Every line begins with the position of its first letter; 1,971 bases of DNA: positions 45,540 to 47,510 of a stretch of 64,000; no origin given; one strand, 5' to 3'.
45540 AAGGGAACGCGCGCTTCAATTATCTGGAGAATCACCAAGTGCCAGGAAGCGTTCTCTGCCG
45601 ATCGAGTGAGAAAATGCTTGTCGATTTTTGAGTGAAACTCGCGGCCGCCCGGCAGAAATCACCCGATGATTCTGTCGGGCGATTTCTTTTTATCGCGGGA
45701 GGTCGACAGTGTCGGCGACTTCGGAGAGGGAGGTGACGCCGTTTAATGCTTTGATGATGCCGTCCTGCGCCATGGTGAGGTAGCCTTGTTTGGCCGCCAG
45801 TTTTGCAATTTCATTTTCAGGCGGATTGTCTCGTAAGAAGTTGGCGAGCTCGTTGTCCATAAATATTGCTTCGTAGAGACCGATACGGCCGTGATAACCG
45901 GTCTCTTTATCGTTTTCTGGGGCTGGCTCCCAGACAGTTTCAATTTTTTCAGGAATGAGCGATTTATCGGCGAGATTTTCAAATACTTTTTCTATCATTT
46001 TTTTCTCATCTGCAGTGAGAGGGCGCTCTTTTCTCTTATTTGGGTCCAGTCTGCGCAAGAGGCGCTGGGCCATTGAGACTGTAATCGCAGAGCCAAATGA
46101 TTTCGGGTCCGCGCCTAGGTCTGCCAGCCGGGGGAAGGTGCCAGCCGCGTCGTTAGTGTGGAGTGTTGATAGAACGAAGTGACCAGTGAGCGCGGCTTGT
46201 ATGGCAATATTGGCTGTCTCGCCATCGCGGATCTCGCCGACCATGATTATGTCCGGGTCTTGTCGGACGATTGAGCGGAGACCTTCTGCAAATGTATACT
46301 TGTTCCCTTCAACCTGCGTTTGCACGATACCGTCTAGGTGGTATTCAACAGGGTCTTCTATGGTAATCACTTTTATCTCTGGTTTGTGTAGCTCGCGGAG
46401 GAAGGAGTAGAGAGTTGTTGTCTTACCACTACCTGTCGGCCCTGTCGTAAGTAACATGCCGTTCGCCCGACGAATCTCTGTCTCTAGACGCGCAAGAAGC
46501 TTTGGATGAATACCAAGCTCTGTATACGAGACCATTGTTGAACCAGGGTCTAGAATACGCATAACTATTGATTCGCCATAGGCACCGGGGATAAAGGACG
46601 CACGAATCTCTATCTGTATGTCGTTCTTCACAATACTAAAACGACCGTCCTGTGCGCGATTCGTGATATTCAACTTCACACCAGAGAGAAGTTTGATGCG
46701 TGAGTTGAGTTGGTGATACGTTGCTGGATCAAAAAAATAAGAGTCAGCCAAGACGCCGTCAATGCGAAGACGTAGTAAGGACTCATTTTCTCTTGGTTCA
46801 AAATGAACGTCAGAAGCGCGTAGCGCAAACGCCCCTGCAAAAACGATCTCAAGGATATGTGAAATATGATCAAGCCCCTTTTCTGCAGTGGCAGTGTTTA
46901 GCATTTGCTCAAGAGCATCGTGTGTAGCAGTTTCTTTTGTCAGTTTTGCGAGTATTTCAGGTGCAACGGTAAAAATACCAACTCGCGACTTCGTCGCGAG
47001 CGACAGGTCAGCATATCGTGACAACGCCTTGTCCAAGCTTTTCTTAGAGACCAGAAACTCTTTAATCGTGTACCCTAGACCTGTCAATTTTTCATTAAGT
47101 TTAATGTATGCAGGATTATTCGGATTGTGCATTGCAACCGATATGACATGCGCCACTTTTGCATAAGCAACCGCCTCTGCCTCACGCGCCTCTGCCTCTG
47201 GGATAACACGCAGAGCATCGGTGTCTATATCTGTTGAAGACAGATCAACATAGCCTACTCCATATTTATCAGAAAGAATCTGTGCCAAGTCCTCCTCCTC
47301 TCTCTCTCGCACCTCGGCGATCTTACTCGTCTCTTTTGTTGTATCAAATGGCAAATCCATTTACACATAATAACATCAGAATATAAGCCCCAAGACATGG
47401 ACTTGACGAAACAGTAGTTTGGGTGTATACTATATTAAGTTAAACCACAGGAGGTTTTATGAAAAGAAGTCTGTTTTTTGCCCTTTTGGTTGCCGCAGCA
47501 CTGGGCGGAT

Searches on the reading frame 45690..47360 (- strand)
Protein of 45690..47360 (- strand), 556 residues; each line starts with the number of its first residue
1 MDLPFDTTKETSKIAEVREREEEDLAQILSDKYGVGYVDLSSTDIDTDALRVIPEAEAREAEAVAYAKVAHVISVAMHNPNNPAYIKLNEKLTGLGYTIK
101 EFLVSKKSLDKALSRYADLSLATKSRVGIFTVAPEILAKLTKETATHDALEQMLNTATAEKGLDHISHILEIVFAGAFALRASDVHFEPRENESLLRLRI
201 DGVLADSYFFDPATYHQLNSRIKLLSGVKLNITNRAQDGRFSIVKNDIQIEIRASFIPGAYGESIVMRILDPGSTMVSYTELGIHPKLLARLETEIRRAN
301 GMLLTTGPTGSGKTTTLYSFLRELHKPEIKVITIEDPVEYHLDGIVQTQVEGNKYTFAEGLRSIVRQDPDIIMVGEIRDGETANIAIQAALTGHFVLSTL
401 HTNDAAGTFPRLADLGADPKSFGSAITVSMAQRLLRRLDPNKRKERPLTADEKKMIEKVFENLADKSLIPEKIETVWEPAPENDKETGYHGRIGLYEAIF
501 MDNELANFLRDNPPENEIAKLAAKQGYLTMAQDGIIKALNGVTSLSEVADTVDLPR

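Call 50: search_protein_families(library=pfam, proteins=[window:45690-47360:-], max_evalue=0.00001)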
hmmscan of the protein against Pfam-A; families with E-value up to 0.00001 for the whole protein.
window:45690-47360:- (556 aa): 2 families
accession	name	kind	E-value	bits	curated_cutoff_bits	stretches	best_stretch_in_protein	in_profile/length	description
PF00437.27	T2SSE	-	3.7e-98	329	24.9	1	162-548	4-368/370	Type II/IV secretion system protein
PF05157.20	MshEN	-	2e-09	37.7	23.1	1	33-119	1-86/90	MshEN domain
